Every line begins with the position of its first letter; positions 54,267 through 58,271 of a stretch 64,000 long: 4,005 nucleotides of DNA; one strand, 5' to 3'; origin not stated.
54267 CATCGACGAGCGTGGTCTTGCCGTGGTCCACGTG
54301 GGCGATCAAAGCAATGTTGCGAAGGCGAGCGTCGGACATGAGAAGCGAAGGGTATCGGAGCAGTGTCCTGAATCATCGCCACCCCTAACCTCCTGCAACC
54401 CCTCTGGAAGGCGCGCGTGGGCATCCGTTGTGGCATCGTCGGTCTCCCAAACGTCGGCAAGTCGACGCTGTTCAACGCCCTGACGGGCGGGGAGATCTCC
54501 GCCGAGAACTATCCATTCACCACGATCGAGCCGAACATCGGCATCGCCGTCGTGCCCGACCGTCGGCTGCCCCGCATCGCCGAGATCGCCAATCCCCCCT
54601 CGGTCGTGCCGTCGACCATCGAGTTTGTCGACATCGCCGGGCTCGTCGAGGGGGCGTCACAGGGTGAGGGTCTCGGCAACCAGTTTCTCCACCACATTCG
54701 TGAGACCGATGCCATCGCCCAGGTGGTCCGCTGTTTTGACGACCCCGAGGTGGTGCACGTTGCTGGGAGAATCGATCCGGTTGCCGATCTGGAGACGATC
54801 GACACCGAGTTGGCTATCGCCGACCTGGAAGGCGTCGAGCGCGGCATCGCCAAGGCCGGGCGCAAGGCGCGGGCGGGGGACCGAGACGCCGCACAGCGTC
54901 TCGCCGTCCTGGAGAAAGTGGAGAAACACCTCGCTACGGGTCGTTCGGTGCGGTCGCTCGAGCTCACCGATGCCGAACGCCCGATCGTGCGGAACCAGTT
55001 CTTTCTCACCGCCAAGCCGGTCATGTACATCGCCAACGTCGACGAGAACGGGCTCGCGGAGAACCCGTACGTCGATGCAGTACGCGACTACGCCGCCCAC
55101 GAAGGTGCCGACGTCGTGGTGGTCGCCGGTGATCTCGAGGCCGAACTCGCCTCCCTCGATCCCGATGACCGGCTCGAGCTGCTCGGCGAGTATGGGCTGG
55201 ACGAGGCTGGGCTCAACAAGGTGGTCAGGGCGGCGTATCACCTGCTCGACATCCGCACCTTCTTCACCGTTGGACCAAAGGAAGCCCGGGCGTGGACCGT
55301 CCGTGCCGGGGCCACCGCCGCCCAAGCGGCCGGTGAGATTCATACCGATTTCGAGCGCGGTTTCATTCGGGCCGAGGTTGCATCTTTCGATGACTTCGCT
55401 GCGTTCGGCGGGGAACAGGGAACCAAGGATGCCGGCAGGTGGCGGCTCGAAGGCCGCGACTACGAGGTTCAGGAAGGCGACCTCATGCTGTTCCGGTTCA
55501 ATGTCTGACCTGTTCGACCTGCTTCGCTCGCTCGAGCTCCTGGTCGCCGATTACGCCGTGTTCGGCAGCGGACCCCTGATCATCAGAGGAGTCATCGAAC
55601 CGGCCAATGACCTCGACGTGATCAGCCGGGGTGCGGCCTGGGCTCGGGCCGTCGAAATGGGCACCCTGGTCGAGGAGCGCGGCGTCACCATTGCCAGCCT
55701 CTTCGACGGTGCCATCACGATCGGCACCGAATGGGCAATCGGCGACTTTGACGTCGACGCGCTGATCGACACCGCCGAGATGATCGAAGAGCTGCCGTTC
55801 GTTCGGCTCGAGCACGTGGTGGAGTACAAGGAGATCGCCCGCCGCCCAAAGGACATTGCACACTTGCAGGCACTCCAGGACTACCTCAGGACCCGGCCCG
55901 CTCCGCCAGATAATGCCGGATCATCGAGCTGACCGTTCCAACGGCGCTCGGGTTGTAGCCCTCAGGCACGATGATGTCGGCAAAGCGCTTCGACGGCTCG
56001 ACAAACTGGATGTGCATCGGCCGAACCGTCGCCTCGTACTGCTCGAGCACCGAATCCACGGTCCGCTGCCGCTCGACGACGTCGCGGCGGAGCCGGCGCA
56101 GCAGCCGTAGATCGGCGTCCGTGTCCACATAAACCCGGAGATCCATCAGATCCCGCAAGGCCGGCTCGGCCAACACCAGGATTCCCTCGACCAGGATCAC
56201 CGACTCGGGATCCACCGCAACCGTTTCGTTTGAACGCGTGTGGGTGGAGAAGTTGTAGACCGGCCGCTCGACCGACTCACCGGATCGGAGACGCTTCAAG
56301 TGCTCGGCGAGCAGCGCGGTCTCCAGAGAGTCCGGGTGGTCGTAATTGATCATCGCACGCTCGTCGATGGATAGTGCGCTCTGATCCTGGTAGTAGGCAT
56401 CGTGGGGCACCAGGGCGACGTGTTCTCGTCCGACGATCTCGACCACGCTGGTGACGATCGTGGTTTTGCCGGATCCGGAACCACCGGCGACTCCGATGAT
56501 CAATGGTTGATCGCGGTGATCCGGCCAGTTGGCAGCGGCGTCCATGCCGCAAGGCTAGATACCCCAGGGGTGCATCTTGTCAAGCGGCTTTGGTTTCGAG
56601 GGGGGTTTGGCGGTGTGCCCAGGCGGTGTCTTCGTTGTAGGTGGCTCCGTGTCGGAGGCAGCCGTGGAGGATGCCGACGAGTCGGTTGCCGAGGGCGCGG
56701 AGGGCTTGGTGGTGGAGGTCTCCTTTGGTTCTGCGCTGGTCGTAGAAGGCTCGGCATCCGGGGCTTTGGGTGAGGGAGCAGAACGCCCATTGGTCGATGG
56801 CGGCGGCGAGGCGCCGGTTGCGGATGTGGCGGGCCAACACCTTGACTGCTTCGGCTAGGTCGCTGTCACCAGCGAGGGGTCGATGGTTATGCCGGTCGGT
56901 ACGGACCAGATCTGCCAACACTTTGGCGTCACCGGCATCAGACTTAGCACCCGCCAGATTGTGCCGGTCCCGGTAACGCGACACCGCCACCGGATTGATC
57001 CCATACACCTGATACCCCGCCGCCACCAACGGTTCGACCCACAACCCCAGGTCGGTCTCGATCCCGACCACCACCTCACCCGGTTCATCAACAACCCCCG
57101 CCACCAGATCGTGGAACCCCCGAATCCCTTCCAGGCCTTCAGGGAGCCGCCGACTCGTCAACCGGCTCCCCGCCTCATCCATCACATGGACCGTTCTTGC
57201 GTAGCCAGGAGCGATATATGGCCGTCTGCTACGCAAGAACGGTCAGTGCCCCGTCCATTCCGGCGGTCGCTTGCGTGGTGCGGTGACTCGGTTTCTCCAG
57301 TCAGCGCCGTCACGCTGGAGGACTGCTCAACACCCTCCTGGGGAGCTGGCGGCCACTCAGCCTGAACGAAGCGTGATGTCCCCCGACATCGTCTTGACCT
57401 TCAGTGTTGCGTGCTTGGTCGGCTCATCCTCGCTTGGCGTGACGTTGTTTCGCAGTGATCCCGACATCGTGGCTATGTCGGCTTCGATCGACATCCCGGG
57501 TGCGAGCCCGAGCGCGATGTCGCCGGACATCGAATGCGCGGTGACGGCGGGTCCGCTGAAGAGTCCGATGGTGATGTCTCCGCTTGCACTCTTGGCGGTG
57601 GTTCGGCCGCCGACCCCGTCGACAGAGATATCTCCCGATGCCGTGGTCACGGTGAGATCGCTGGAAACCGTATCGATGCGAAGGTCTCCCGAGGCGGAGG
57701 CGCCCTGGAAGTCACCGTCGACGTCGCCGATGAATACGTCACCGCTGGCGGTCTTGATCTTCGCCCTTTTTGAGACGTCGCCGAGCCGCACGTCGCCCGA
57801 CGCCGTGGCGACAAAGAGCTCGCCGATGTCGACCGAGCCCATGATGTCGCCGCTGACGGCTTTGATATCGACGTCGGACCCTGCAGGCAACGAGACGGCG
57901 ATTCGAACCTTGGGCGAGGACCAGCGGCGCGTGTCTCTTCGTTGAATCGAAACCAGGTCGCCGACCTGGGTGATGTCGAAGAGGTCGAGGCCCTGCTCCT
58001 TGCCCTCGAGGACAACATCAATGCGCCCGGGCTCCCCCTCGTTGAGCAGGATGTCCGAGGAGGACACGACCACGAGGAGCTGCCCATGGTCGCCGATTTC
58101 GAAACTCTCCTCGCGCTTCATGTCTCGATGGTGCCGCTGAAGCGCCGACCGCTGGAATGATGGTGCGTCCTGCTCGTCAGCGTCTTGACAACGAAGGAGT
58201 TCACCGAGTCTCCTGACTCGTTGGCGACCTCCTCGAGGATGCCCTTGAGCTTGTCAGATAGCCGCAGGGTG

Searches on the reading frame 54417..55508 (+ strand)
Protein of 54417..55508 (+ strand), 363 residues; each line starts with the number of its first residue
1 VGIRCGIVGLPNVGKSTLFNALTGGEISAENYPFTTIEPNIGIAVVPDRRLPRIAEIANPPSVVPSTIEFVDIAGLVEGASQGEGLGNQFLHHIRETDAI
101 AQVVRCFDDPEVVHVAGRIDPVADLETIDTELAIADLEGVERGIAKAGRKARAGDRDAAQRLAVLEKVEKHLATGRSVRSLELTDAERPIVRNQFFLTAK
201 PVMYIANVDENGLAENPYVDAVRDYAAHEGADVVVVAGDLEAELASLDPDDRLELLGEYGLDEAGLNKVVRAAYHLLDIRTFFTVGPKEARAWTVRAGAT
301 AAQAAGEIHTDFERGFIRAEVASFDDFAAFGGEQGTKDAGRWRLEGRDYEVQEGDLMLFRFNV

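Call 27: search_protein_families(library=pfam, proteins=[window:54417-55508:+], max_evalue=0.01)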
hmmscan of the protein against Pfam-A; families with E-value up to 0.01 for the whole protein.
window:54417-55508:+ (363 aa): 3 families
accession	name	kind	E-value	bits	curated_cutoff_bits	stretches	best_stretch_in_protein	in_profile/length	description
PF06071.19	YchF-GTPase_C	-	3e-35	120.7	27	1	280-362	2-84/84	Protein of unknown function (DUF933)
PF01926.29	MMR_HSR1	-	9e-23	81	21.9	1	4-107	1-85/113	50S ribosome-binding GTPase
PF02421.24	FeoB_N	-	5e-08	33.1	27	1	5-43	3-41/156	Ferrous iron transport protein B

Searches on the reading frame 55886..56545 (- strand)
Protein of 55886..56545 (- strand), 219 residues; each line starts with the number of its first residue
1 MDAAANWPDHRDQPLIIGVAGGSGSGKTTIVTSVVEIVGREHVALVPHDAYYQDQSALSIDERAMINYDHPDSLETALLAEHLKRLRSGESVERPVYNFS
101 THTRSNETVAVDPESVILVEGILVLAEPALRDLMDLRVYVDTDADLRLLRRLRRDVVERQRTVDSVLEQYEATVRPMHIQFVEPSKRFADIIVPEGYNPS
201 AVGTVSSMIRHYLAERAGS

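Call 27: search_protein_families(library=pfam, proteins=[window:55886-56545:-], max_evalue=0.01)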
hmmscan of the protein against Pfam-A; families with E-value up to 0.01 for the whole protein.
window:55886-56545:- (219 aa): 10 families
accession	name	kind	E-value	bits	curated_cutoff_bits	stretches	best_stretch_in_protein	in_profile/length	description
PF00485.24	PRK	-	3.2e-41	141.8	22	1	16-195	1-189/196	Phosphoribulokinase / Uridine kinase family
PF13238.12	AAA_18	-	0.00023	22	29.4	1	17-156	1-113/128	AAA domain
PF13245.12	AAA_19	-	0.00096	19.8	25.1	1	16-67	13-56/134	AAA domain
PF13191.12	AAA_16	-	0.0014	19.6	32.6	1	10-53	20-63/167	AAA ATPase domain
PF13207.12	AAA_17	-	0.0016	19.1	27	0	21-43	2-24/136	AAA domain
PF01121.26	CoaE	-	0.0019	18.3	27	0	15-36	1-22/180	Dephospho-CoA kinase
PF19993.5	DO-GTPase2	-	0.0026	17.9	27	0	16-48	2-31/226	Double-GTPase 2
PF03029.23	ATP_bind_1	-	0.0055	17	27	0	19-46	1-30/240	Conserved hypothetical ATP binding protein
PF03205.20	MobB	-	0.007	16.7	26.6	0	16-42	1-27/133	Molybdopterin guanine dinucleotide synthesis protein B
PF06414.18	Zeta_toxin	-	0.0074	16.2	22.3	0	10-42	12-45/199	Zeta toxin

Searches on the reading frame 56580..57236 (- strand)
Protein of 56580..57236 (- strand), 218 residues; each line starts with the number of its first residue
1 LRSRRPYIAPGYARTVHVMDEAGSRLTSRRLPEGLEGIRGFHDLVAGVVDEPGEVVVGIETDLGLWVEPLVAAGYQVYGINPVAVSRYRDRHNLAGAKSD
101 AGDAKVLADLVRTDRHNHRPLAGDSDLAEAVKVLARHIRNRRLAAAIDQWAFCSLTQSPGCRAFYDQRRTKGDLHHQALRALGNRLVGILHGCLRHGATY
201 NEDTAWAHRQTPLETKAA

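Call 25: search_protein_families(library=pfam, proteins=[window:56580-57236:-], max_evalue=0.001)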
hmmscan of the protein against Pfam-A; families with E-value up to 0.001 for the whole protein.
window:56580-57236:- (218 aa): 1 family
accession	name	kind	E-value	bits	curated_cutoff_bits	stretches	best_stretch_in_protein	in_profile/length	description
PF01548.23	DEDD_Tnp_IS110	-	1.3e-21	77.4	29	1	15-139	11-133/155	Transposase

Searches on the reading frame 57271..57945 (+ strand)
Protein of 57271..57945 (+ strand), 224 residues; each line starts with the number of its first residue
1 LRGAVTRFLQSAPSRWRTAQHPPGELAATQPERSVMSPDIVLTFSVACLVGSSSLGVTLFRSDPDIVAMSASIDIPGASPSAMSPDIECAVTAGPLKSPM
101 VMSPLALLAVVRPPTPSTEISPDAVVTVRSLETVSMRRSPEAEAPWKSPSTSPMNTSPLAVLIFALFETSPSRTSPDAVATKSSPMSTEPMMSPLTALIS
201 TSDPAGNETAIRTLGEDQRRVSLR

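Call 27: search_protein_families(library=pfam, proteins=[window:57271-57945:+], max_evalue=0.01)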
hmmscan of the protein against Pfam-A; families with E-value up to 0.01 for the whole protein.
window:57271-57945:+ (224 aa): 1 family
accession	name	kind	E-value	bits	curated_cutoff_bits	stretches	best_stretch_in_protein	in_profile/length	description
PF15287.11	KRBA1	-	0.0024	18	27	0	150-186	6-41/44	KRBA1 family repeat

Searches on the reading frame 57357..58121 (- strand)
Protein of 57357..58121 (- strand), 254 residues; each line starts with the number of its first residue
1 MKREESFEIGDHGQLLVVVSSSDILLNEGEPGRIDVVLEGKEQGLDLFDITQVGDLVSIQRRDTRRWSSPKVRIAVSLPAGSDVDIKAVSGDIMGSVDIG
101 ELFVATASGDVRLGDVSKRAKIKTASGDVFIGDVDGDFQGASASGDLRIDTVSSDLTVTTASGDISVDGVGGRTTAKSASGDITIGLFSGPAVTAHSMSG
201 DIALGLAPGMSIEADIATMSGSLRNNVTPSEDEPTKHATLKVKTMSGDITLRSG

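Call 25: search_protein_families(library=pfam, proteins=[window:57357-58121:-], max_evalue=0.001)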
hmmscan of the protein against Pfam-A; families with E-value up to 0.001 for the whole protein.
window:57357-58121:- (254 aa): 1 family
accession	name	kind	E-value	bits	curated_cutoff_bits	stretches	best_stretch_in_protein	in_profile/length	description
PF13349.12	DUF4097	-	1.3e-23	84.1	22.9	1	18-252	7-247/247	Toastrack DUF4097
